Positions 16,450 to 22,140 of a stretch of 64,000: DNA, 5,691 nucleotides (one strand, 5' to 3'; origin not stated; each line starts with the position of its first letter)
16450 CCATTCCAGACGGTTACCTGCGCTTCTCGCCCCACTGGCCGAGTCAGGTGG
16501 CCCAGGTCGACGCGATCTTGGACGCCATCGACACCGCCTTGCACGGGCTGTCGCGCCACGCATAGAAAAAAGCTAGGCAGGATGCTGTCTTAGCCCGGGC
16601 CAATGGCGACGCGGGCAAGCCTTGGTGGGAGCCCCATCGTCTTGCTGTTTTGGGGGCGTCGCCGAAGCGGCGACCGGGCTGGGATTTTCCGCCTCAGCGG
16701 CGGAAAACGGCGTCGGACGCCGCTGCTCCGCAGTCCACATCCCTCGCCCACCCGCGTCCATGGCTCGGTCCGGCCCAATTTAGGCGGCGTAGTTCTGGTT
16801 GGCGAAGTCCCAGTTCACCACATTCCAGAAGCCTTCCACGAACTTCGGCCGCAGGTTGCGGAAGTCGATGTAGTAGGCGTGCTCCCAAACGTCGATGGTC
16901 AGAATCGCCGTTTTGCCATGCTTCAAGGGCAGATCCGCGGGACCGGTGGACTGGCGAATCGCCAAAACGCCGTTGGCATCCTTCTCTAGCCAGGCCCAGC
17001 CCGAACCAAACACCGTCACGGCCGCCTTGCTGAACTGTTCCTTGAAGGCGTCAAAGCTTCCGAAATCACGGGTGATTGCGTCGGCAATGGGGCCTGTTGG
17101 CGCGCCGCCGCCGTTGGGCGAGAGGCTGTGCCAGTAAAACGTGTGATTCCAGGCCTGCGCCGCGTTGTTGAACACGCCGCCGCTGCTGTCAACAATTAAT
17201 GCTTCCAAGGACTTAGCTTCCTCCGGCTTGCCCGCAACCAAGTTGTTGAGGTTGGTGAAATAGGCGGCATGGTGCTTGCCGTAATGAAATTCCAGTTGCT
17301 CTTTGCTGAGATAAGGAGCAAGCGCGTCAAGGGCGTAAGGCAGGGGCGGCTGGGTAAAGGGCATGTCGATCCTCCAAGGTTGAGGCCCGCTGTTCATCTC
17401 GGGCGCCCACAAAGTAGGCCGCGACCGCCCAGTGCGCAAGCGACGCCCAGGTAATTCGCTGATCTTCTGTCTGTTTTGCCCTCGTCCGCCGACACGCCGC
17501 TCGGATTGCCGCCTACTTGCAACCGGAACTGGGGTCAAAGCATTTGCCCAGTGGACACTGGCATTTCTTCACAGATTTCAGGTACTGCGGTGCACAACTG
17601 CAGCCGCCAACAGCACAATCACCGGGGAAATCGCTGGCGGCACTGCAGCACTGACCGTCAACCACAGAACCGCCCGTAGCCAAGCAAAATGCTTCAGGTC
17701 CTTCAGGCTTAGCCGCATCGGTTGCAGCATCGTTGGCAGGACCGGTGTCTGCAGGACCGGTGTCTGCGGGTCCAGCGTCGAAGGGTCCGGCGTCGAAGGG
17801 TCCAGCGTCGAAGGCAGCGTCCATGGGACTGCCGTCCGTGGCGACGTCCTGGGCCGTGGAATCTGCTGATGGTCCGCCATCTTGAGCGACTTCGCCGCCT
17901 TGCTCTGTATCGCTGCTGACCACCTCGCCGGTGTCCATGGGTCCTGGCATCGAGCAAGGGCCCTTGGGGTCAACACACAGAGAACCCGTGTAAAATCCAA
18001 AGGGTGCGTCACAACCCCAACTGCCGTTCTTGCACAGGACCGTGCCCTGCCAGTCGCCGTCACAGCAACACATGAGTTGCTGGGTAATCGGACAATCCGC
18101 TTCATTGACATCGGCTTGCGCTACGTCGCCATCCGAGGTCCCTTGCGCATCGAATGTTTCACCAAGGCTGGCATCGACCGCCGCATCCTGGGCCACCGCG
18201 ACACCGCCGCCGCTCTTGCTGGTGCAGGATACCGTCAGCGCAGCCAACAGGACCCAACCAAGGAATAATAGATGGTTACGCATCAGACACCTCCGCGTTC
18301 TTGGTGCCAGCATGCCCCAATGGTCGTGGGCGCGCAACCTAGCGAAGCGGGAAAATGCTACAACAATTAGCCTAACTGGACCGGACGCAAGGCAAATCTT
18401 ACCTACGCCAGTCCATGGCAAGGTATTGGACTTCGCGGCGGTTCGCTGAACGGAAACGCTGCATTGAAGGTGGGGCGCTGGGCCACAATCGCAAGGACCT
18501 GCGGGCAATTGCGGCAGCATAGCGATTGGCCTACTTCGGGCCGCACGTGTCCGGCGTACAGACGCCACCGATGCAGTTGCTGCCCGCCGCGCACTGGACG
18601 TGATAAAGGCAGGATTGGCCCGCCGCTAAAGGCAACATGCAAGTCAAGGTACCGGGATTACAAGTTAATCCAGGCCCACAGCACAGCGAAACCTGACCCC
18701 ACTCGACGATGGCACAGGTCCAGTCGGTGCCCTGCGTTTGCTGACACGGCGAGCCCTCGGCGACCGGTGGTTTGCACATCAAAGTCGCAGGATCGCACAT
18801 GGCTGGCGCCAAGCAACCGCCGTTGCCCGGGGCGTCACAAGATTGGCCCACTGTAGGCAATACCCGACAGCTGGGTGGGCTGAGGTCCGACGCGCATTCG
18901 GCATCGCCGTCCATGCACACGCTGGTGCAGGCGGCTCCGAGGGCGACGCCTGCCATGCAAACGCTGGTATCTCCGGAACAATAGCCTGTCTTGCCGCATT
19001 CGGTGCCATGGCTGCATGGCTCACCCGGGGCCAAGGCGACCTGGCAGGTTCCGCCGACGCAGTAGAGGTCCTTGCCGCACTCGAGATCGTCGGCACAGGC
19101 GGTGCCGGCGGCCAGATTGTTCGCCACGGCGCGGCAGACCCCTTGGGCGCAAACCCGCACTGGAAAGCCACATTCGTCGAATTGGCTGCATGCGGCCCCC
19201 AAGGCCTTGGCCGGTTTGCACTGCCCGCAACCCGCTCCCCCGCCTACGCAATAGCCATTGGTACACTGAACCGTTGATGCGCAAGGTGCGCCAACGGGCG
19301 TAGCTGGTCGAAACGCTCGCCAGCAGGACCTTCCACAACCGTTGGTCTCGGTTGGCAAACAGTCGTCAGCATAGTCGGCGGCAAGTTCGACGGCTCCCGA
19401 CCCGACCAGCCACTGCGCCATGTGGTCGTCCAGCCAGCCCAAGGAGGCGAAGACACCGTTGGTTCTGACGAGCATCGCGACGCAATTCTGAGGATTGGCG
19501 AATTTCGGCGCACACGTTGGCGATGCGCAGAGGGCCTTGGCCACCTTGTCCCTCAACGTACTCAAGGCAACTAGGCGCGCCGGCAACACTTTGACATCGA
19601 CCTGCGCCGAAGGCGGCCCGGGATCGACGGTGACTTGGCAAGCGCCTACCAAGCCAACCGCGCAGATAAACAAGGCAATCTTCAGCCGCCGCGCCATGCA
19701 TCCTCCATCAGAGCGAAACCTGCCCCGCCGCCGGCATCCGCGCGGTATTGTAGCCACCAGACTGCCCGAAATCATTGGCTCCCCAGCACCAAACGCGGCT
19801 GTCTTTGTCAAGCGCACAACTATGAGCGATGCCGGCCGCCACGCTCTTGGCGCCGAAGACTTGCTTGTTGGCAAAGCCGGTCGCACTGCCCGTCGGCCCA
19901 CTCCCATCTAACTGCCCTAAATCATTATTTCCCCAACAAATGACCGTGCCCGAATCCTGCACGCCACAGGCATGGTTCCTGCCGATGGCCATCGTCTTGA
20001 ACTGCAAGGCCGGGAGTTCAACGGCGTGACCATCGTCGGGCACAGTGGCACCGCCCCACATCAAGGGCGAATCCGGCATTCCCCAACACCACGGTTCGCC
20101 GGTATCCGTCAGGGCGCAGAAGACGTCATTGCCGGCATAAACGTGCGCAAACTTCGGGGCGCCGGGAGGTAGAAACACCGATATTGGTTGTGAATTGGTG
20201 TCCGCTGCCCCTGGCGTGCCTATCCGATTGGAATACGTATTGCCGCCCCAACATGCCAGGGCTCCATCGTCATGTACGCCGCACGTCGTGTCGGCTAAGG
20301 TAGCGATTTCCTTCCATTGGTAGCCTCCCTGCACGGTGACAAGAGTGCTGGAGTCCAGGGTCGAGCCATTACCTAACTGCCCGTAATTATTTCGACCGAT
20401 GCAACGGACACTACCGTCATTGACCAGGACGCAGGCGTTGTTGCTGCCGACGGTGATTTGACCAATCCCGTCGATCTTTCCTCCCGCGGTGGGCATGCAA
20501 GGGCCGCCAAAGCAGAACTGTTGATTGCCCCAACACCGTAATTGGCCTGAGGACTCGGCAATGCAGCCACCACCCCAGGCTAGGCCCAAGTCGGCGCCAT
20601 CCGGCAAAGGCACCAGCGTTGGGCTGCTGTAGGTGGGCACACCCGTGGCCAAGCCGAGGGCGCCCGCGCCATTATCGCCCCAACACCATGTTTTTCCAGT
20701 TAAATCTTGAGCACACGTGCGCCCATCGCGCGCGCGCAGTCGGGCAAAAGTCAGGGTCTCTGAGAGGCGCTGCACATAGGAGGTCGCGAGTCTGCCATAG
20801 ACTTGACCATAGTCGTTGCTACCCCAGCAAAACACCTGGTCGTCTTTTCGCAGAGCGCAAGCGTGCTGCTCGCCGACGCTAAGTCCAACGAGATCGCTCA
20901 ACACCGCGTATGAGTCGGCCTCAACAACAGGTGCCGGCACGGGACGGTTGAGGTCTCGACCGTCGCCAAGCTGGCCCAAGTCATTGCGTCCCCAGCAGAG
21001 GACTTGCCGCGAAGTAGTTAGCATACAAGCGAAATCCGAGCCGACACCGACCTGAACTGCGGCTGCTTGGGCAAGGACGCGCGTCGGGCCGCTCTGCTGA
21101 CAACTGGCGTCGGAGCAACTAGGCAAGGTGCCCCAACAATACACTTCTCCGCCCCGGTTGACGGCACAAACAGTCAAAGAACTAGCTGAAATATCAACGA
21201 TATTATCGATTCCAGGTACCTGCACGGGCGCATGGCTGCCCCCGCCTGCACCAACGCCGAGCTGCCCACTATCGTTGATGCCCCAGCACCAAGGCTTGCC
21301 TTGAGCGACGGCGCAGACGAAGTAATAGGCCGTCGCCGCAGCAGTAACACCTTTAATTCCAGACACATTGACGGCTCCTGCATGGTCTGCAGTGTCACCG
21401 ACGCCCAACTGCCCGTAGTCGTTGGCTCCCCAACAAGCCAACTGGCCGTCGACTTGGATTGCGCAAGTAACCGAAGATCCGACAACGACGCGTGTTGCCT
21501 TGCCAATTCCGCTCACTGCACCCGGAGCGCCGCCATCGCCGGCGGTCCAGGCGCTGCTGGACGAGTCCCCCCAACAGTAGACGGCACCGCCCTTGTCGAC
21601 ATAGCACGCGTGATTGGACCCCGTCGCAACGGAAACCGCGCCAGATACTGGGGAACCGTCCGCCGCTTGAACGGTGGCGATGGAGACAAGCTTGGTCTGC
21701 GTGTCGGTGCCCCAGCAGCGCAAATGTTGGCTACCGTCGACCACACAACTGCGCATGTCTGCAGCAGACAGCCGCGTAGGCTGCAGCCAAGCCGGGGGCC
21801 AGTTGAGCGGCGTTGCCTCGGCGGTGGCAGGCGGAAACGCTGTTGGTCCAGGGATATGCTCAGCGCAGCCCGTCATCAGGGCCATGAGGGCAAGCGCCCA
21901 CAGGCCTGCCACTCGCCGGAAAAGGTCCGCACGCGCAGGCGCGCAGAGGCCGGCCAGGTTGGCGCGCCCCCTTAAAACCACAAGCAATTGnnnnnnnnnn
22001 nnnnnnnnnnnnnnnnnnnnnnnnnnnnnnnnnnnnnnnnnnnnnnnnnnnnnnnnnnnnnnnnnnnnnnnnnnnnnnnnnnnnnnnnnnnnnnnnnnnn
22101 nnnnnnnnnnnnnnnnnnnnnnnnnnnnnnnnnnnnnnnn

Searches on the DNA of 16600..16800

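Call 71: search_rna_families(source=window, start=16600, end=16800, threshold=evalue, max_evalue=10, show_alignments=2)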
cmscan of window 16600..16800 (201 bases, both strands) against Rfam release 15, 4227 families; matches with E-value up to 10: 8.
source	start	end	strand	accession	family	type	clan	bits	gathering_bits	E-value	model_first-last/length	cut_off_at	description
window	16699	16732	-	RF03230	mir-967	Gene; miRNA;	-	19.3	70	0.21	1-90/90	no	mir-967 microRNA precursor family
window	16692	16728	-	RF03819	mir-Ro6-3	Gene; miRNA;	-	15.9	79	4.9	1-72/72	no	mir-Ro6-3 microRNA precursor family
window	16645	16695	+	RF03163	c4-a1b1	Gene; antisense;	CL00128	15.2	46.7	0.12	1-53/53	no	a1, b1 targets of C4 antisense RNA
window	16692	16728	+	RF03819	mir-Ro6-3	Gene; miRNA;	-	14.6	79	9.3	1-72/72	no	mir-Ro6-3 microRNA precursor family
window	16642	16729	-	RF02531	NRF2_IRES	Cis-reg; IRES;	-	14.4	50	4.2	1-128/128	no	Nrf2 internal ribosome entry site (IRES)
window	16660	16729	+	RF02241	Xoo2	Gene; sRNA;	-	10.7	45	9.4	1-78/78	no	Xanthomonadaceae sRNA Xoo2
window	16619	16728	+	RF02791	CcsR1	Gene; sRNA;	-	10.5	65.3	4.4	1-83/83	no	Conserved CCUCCUCCC motif stress-induced RNA 1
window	16664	16727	+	RF03015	Transposase-2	Gene; sRNA;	-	10.5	42.7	9.9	1-69/69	no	Transposase-2 RNA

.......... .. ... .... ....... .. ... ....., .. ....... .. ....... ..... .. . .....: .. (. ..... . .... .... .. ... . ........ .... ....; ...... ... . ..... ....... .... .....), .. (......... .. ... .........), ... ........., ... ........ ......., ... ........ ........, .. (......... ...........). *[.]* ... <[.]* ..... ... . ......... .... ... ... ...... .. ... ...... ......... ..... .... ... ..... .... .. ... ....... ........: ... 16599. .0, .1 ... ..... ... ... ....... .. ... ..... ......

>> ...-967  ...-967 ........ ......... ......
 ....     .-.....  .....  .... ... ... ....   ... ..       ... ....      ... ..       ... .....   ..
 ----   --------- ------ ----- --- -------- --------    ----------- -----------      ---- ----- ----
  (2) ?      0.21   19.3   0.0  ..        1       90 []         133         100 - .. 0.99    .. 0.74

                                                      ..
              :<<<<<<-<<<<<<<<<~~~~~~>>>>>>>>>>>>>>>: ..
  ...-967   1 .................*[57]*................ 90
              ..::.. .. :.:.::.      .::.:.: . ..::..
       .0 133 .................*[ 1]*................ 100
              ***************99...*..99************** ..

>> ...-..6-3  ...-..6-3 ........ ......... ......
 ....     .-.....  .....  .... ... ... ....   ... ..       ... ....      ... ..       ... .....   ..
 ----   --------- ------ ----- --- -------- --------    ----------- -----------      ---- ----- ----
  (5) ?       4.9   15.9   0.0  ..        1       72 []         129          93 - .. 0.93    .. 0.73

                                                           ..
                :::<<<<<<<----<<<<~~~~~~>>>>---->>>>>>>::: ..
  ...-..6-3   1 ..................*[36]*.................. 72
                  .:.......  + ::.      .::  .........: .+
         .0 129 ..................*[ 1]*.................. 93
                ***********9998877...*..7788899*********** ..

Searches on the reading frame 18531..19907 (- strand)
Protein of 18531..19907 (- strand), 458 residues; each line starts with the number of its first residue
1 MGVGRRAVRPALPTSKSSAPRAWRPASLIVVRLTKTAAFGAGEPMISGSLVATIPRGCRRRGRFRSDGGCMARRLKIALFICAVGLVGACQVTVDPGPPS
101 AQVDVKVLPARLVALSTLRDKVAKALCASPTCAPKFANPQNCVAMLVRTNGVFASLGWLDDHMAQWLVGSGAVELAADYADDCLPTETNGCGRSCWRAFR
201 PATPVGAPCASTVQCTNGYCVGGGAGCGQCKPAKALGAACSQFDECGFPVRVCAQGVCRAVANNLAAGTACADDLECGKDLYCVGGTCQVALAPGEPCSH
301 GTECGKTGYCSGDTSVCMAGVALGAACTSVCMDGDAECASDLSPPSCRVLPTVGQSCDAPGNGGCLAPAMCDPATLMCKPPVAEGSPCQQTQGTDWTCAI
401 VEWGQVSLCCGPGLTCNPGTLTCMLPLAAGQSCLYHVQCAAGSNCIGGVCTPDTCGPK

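Call 34: search_protein_families(library=pfam, proteins=[window:18531-19907:-], max_evalue=0.01)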
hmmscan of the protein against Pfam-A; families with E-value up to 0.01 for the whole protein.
window:18531-19907:- (458 aa): 1 family
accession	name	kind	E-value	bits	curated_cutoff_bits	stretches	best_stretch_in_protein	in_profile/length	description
PF23416.1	DUF7107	-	0.0052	17.5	24.6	1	271-313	2-44/48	Domain of unknown function (DUF7107)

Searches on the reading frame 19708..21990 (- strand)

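Call 34: search_protein_families(library=pfam, proteins=[window:19708-21990:-], max_evalue=0.01)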
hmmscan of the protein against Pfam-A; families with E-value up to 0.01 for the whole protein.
window:19708-21990:- (760 aa): 4 families
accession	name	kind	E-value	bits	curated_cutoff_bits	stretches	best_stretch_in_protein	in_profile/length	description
PF25390.1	WD40_RLD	-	5.9e-110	368.4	150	4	221-491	40-326/363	RCC1-like domain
PF13540.12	RCC1_2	-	9.5e-74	242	22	8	715-743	2-30/30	Regulator of chromosome condensation (RCC1) repeat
PF00415.24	RCC1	-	6.7e-32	110.3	21.7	4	329-380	3-50/50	Regulator of chromosome condensation (RCC1) repeat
PF25384.1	Alsin_RLD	-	1.1e-06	28.6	100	0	180-247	240-310/405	Alsin RCC1-like domain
